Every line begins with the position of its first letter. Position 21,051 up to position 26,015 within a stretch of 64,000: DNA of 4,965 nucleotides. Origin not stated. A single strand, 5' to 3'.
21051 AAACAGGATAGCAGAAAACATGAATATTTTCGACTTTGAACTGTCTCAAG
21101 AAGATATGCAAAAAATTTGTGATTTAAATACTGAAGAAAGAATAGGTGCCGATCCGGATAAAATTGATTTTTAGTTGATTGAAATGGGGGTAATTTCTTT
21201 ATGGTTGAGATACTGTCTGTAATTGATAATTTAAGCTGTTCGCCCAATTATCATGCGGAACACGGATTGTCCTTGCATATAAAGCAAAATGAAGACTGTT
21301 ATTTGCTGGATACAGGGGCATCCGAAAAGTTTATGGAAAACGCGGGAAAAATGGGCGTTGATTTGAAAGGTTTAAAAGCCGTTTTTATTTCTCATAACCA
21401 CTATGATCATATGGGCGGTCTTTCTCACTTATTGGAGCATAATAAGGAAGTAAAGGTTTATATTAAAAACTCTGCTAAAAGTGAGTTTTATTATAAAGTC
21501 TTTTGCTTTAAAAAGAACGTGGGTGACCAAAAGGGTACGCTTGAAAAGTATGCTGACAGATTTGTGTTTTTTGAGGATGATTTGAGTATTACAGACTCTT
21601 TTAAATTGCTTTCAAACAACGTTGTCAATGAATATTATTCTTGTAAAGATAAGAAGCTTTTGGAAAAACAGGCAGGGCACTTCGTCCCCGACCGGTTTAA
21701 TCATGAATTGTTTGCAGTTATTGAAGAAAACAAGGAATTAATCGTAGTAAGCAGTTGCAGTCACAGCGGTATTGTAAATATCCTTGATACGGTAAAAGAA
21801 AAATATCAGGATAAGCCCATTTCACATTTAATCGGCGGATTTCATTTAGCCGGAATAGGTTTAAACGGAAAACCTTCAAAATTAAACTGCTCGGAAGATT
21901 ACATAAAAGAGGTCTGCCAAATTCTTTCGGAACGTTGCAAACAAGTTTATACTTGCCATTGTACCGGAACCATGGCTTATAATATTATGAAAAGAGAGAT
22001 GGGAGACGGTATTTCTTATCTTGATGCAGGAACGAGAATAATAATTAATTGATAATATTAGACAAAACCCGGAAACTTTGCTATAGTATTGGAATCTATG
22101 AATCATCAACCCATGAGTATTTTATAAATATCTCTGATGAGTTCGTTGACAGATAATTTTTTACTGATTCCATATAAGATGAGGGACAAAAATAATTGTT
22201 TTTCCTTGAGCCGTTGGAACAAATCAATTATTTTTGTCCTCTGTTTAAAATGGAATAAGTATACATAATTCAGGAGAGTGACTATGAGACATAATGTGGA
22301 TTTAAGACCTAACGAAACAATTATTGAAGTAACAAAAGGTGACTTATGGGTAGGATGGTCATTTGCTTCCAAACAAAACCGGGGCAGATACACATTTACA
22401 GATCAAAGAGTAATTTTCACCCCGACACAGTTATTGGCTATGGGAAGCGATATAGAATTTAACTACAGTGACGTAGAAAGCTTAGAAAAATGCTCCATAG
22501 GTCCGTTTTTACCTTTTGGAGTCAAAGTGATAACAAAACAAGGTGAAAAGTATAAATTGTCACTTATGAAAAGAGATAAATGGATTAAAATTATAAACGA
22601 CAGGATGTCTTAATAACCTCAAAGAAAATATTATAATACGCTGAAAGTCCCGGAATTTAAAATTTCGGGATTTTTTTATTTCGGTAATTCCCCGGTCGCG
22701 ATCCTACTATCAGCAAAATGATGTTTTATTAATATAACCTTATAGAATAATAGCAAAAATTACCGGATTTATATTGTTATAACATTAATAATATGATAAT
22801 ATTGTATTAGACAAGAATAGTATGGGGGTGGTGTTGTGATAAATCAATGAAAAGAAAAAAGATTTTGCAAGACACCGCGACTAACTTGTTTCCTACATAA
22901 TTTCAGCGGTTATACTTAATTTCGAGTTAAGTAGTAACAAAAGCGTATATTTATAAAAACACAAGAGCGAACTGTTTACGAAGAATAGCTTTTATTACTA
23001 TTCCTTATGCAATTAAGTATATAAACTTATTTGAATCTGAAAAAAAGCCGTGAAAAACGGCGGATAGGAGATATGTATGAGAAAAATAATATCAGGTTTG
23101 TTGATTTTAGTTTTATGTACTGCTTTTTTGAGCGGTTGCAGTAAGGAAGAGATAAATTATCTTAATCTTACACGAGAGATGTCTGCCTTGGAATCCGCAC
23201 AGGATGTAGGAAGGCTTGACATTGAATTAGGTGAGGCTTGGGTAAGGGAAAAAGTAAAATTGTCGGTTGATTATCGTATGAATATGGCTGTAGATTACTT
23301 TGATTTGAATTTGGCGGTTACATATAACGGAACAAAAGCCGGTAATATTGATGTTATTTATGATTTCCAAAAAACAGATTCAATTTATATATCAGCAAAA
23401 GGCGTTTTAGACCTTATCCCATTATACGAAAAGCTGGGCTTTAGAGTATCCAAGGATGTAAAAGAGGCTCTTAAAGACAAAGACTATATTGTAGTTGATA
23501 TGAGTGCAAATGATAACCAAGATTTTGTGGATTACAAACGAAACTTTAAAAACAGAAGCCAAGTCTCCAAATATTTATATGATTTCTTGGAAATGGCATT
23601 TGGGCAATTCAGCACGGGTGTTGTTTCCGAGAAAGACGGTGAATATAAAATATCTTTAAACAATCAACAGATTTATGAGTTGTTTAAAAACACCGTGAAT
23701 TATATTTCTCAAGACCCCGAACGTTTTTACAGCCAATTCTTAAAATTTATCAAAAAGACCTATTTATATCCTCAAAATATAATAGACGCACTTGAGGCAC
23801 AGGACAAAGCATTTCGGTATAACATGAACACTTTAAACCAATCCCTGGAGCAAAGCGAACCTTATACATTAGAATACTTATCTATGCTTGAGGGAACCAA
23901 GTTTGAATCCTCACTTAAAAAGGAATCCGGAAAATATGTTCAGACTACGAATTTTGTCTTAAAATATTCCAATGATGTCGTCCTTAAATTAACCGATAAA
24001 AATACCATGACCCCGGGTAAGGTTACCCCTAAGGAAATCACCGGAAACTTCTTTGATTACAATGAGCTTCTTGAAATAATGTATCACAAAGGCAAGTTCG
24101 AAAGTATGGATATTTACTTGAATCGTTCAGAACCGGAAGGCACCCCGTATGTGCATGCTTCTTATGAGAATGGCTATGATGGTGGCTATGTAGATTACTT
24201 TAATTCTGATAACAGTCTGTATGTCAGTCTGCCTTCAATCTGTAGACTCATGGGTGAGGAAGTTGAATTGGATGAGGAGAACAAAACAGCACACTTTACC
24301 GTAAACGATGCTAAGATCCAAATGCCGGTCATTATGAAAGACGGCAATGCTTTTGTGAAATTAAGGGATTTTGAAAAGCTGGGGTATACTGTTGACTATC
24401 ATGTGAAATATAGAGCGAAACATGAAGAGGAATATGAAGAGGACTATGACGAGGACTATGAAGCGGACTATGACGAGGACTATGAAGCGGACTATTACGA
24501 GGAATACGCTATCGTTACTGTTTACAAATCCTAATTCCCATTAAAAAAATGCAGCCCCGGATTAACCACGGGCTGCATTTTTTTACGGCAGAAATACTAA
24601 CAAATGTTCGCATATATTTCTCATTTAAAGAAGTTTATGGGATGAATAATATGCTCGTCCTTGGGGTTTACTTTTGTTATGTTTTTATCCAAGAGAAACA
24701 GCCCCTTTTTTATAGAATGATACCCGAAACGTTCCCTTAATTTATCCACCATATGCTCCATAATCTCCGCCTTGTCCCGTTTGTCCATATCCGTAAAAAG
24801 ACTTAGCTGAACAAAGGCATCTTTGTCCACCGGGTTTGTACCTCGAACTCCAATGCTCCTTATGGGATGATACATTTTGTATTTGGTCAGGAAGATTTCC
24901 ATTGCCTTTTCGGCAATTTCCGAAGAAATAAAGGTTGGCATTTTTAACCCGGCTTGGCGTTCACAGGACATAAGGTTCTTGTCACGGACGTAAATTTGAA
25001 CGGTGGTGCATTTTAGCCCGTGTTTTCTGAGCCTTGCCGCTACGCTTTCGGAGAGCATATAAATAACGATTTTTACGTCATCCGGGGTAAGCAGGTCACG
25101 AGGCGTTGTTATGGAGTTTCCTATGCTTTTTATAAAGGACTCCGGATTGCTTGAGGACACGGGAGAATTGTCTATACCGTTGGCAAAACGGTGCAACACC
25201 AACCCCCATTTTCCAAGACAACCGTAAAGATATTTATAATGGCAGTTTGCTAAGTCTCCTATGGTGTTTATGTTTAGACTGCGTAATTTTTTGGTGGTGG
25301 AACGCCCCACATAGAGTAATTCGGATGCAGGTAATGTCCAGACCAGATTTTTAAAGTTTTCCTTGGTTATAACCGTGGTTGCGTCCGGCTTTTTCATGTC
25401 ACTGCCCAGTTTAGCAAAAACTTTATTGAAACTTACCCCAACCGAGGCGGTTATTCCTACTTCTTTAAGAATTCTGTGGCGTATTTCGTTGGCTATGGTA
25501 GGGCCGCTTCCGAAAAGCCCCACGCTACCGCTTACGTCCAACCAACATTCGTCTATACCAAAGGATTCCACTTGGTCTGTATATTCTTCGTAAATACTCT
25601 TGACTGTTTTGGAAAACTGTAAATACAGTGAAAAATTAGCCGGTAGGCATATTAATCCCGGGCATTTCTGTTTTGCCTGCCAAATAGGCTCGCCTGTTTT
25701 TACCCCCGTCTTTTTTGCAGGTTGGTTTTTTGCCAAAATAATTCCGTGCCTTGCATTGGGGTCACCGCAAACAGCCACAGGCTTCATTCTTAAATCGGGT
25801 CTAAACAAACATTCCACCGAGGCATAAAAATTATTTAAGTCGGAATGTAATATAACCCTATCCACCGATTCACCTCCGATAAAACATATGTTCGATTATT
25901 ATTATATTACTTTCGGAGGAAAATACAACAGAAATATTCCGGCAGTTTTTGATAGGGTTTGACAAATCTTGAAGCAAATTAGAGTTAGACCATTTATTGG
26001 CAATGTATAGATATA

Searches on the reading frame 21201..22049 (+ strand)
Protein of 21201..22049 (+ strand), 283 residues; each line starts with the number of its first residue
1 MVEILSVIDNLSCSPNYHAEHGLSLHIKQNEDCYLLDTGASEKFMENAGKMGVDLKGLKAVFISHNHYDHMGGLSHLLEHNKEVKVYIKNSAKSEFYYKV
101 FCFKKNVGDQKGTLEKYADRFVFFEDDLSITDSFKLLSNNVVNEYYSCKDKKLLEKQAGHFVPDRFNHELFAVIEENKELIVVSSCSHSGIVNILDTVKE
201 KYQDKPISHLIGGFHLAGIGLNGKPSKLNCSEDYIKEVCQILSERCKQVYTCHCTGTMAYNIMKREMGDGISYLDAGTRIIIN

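Call 70: search_protein_families(library=ncbifam, max_evalue=0.00001, proteins=[window:21201-22049:+])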
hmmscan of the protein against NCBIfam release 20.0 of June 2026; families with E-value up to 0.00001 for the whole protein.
window:21201-22049:+ (283 aa): 4 families
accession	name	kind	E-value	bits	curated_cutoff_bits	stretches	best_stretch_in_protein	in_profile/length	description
NF012229.1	bla_class_B_core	domain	1.7e-08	34.7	100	1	19-93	14-85/139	metallo-beta-lactamase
TIGR03413.1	GSH_gloB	equivalog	3.7e-07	29.8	200.8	1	26-94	16-79/248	hydroxyacylglutathione hydrolase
NF002553.0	PRK02113.1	equivalog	1.5e-06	27.8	386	1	27-106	40-118/252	MBL fold metallo-hydrolase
NF033105.1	bla_subclass_B3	equivalog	3.4e-06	26.5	240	1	27-90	28-93/257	subclass B3 metallo-beta-lactamase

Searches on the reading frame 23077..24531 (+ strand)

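Call 70: search_protein_families(library=ncbifam, max_evalue=0.00001, proteins=[window:23077-24531:+])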
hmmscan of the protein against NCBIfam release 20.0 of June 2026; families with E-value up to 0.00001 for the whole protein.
window:23077-24531:+ (485 aa): 0 families

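Call 72: search_protein_families(library=pfam, max_evalue=0.000001, proteins=[window:23077-24531:+])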
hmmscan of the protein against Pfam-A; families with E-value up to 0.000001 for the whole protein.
window:23077-24531:+ (485 aa): 0 families

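Call 93: search_protein_families(library=pfam, max_evalue=0.001, proteins=[window:23077-24531:+])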
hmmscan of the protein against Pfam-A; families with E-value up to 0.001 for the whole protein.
window:23077-24531:+ (485 aa): 1 family
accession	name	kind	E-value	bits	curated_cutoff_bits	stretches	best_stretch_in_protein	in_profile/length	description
PF07833.16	Cu_amine_oxidN1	-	1.1e-05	25.8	24.2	0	375-418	14-57/108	Copper amine oxidase N-terminal domain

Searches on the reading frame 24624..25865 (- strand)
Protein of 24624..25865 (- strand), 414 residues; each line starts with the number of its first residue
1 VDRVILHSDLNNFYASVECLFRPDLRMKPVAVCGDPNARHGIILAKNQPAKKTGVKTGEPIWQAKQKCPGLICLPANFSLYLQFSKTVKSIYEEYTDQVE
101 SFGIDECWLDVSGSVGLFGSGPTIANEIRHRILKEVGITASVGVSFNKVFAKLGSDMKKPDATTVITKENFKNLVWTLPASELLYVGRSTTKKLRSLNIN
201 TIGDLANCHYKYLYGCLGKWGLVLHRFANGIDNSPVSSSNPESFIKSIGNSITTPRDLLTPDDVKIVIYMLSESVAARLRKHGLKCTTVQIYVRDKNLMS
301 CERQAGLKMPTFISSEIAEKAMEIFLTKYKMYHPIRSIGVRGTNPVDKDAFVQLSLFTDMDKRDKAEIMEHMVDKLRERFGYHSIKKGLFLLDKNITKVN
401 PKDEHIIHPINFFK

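Call 70: search_protein_families(library=ncbifam, max_evalue=0.00001, proteins=[window:24624-25865:-])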
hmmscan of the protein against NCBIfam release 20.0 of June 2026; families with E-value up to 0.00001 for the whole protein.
window:24624-25865:- (414 aa): 10 families
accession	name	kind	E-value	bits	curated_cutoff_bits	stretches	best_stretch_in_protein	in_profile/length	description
NF002848.0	PRK03103.1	subfamily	6.4e-109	364.1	381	1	1-394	2-395/410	DNA polymerase IV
NF002492.0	PRK01810.1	equivalog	1.5e-94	317.1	399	1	2-395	9-399/412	DNA polymerase IV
NF002677.0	PRK02406.1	equivalog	2.7e-75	253.7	256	1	3-344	6-342/357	DNA polymerase IV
NF003015.0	PRK03858.1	subfamily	7.6e-70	236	367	1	4-392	8-387/399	DNA polymerase IV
NF002751.0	PRK02794.1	equivalog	2.5e-66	224.3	371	1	5-392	40-419/425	DNA polymerase IV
NF002882.0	PRK03348.1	equivalog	7.3e-64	216.2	389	1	2-371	4-367/461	DNA polymerase IV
NF010731.0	PRK14133.1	equivalog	6.8e-62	209.7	362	1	1-358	1-348/352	DNA polymerase IV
NF002883.0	PRK03352.1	equivalog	2.3e-57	194.8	330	1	2-341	4-338/347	DNA polymerase IV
NF002292.0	PRK01216.1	equivalog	2.3e-45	155.1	339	1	4-344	2-338/351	DNA polymerase IV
NF002955.0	PRK03609.1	subfamily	8.2e-37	127.1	431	1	7-381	4-385/422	translesion error-prone DNA polymerase V subunit UmuC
